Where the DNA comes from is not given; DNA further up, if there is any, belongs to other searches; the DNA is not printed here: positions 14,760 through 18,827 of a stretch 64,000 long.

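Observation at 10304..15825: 980-bp duplicate, apparently identical in both copies, shared by two tandem giant surface-protein genes (last ~305 codons + 3' UTR + terminator)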

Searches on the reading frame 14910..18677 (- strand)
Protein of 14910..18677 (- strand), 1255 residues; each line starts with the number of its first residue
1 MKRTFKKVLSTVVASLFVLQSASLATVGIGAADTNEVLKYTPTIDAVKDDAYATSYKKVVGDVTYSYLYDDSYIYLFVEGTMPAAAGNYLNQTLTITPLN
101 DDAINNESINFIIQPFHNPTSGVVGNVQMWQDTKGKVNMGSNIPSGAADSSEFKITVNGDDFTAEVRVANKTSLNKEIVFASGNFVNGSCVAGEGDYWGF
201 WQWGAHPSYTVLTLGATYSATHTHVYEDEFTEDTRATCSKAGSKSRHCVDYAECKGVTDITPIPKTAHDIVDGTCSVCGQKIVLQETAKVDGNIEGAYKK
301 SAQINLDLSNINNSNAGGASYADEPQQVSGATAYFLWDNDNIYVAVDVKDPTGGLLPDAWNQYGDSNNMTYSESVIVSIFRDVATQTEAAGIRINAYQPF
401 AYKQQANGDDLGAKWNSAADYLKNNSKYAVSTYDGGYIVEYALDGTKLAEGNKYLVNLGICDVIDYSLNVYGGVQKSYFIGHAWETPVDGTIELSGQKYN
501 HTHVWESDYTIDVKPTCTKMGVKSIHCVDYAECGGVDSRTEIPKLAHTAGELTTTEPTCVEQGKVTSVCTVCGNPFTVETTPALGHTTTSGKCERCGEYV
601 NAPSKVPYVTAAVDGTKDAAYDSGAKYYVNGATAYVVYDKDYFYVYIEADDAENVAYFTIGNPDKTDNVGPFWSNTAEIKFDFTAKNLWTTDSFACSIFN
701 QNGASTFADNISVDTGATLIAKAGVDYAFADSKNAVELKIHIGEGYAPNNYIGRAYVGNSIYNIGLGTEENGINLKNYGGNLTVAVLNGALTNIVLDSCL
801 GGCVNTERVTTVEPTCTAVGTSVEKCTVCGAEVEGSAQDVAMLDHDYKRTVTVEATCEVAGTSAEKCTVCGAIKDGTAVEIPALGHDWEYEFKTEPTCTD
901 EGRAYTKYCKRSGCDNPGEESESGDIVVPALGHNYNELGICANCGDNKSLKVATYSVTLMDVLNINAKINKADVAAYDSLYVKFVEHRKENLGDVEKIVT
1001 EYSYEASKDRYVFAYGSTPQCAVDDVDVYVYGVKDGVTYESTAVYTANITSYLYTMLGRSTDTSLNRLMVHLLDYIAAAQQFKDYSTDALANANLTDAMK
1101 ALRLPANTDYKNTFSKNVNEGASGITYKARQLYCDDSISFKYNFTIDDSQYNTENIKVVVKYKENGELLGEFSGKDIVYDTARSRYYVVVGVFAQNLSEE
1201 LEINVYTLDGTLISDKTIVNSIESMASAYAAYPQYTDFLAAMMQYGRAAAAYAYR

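Call 6: search_protein_families(library=pfam, proteins=[window:14910-18677:-], max_evalue=1)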
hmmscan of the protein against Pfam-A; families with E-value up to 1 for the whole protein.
window:14910-18677:- (1255 aa): 2 families
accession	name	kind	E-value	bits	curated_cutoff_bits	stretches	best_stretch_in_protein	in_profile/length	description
PF06452.16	CBM9_1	-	0.00078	19.8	23.4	1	290-462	1-150/185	Carbohydrate family 9 binding domain-like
PF06750.18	A24_N_bact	-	0.19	12.3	23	1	566-601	27-63/84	Bacterial Peptidase A24 N-terminal domain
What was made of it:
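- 14910..18677 (-): Gene B, 1255 aa. Order of parts: signal peptide, three CBM9-like regions separated by 4-Cys repeats, C-terminal module. Pfam CBM9_1 E 7.8e-4 (call 6).
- On Cohesin (PF00963) in A and CBM9_1 (PF06452) in B: CBM9_1 scores 19.8 bits against 23.4 (call 6).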

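Call 7: search_protein_families(library=ncbifam, proteins=[window:14910-18677:-], max_evalue=1)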
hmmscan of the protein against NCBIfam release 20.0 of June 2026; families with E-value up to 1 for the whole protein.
window:14910-18677:- (1255 aa): 1 family
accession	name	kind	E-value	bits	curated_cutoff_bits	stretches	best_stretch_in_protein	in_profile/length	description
NF011806.0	PRK15275.1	equivalog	0.11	12.3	250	1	417-473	78-137/168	putative fimbrial protein SteD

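Call 22: find_encoding_contigs(protein=window:14910-18677:-, flank=10000, max_places=6)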
Protein window:14910-18677:- (1255 aa): 2 contigs read that carry it; 2 places shown.
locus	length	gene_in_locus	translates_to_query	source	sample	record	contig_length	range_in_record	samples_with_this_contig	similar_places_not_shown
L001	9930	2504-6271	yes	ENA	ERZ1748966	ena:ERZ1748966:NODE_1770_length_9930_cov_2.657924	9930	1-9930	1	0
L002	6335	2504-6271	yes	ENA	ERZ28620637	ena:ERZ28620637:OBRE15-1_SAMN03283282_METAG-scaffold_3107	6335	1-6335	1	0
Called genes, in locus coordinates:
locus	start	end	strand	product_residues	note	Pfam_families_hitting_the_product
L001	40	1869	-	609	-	PF01381:HTH_3 (weak), PF13443:HTH_26 (faint), PF13560:HTH_31 (faint)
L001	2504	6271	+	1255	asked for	-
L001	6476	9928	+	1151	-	?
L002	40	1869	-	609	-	PF01381:HTH_3 (weak), PF13443:HTH_26 (faint), PF13560:HTH_31 (faint)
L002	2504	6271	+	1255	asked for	-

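Call 62: list_cluster_members(proteins=[window:14910-18677:-, P0003, P0004, P0008, P0009, P0014, P0023, P0025, P0037, P0039])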
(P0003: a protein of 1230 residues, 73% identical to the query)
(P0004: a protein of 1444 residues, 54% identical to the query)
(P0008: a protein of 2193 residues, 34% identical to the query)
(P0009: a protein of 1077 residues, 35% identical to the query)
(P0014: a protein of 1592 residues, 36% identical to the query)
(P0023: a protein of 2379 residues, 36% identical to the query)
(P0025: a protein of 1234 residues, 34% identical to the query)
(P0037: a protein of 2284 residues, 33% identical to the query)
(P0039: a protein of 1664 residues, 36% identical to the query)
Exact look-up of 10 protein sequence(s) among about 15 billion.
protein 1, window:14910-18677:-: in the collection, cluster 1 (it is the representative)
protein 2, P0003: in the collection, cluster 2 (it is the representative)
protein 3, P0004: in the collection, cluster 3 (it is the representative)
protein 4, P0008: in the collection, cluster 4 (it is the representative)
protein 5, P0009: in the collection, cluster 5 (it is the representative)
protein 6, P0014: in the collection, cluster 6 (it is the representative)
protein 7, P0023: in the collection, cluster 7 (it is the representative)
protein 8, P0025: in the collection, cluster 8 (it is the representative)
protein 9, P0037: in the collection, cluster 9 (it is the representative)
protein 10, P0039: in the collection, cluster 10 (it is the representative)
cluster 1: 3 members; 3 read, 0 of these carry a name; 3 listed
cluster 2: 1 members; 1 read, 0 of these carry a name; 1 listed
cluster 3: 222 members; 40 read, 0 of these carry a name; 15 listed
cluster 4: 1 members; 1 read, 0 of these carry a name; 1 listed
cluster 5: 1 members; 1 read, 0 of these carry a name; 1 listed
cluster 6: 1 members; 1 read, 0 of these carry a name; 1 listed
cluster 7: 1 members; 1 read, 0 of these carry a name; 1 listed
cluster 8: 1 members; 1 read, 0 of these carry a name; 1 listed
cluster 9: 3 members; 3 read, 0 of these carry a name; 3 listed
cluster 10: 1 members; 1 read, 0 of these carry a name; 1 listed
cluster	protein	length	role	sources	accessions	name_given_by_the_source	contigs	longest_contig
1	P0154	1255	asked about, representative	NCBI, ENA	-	-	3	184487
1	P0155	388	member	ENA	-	-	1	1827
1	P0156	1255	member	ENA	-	-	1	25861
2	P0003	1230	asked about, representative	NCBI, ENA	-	-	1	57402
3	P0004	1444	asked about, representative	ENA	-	-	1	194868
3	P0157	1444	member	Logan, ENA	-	-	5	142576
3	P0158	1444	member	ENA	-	-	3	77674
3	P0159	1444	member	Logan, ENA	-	-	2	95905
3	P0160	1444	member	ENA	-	-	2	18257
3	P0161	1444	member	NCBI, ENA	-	-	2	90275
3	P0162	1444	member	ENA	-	-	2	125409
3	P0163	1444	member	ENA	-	-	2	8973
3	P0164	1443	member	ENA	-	-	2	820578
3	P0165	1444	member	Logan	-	-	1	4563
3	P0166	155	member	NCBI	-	-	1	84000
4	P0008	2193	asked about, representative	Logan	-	-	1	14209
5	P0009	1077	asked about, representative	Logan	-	-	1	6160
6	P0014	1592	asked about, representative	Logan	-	-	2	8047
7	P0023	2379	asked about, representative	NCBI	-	-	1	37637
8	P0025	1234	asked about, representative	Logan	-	-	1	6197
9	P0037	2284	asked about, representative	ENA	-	-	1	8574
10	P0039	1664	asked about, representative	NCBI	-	-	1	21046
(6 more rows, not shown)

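Call 63: find_encoding_contigs(protein=P0156, flank=10000, max_places=3)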
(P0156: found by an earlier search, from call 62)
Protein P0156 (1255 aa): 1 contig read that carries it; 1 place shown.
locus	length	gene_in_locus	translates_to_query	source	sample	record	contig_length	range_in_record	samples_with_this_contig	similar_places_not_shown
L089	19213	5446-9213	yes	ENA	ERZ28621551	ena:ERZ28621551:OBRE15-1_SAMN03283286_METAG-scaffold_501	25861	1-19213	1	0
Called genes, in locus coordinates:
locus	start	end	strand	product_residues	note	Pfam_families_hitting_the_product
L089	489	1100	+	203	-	PF00892:EamA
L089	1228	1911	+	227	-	PF18917:LiaI-LiaF-like_TM1 (faint), PF22570:LiaF-TM, PF09922:LiaF-like_C (weak)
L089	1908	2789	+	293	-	PF13349:DUF4097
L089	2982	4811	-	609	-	PF01381:HTH_3 (weak), PF13443:HTH_26 (faint), PF13560:HTH_31 (faint)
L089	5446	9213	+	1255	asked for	-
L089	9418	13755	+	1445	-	PF09992:NAGPA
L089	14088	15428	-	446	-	PF00860:Xan_ur_permease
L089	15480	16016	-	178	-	PF00156:Pribosyltran, PF14681:UPRTase (weak)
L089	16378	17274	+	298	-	PF01263:Aldose_epim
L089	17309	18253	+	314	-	PF01520:Amidase_3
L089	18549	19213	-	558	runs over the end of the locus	PF01476:LysM (weak)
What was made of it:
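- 14910..18677 (-): The exact protein is found on other public contigs (calls 22, 63).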

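Call 78: find_encoding_contigs(protein=P0164, flank=9000, max_places=2)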
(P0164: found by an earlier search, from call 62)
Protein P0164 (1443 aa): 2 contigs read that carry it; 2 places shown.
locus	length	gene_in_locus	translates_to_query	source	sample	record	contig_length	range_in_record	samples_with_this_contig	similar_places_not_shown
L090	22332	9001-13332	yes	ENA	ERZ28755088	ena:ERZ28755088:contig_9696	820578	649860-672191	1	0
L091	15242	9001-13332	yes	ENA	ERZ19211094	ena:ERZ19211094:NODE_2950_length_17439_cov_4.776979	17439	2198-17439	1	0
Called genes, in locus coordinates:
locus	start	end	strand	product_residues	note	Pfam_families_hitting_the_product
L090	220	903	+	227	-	PF18917:LiaI-LiaF-like_TM1 (faint), PF22570:LiaF-TM, PF09922:LiaF-like_C (weak)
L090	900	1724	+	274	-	PF13349:DUF4097 (weak)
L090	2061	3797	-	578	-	PF01381:HTH_3 (faint), PF13443:HTH_26 (weak), PF13560:HTH_31 (faint)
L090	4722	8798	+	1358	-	PF06452:CBM9_1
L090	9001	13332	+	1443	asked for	PF09992:NAGPA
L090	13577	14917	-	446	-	PF00860:Xan_ur_permease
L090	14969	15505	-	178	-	PF00156:Pribosyltran, PF14681:UPRTase (weak)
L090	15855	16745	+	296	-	PF01263:Aldose_epim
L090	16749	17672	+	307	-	PF01520:Amidase_3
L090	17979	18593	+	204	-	PF02397:Bac_transf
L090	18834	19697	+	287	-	PF01073:3Beta_HSD, PF01370:Epimerase, PF04321:RmlD_sub_bind, PF16363:GDP_Man_Dehyd (faint)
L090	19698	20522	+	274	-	PF00535:Glycos_transf_2, PF10111:Glyco_tranf_2_2 (faint), PF13641:Glyco_tranf_2_3, PF13632:Glyco_trans_2_3 (weak)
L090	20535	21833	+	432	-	-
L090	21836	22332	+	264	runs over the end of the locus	-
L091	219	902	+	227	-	PF18917:LiaI-LiaF-like_TM1 (faint), PF22570:LiaF-TM, PF09922:LiaF-like_C (weak)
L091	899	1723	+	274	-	PF13349:DUF4097 (weak)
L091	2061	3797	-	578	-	PF01381:HTH_3 (faint), PF13443:HTH_26 (weak), PF13560:HTH_31 (faint)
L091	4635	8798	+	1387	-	PF06452:CBM9_1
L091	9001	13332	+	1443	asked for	PF09992:NAGPA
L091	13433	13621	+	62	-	-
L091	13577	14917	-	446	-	PF00860:Xan_ur_permease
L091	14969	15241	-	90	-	?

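Call 79: find_encoding_contigs(protein=P0161, flank=9000, max_places=2)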
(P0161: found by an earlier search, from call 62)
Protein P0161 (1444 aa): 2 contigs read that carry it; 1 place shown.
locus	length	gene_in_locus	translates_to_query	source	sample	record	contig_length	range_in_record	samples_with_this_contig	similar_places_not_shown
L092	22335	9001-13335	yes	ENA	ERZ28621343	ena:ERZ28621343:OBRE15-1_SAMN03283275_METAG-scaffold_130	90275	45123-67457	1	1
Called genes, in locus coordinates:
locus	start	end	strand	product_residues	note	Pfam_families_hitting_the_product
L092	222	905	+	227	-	PF18917:LiaI-LiaF-like_TM1 (faint), PF22570:LiaF-TM, PF09922:LiaF-like_C (weak)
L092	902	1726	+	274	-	PF13349:DUF4097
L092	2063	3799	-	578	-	PF01381:HTH_3 (faint), PF13443:HTH_26 (weak), PF13560:HTH_31 (faint)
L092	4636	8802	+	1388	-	PF06452:CBM9_1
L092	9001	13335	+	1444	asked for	PF09992:NAGPA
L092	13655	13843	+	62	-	-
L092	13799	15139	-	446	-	PF00860:Xan_ur_permease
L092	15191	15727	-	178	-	PF00156:Pribosyltran, PF14681:UPRTase (weak)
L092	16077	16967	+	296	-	PF01263:Aldose_epim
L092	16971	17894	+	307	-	PF01520:Amidase_3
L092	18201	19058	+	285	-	PF02397:Bac_transf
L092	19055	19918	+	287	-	PF01073:3Beta_HSD, PF01370:Epimerase, PF04321:RmlD_sub_bind, PF16363:GDP_Man_Dehyd (weak), PF07993:NAD_binding_4 (weak)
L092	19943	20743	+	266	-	PF00535:Glycos_transf_2, PF10111:Glyco_tranf_2_2 (faint), PF13641:Glyco_tranf_2_3, PF13632:Glyco_trans_2_3 (weak)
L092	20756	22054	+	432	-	-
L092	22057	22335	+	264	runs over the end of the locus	-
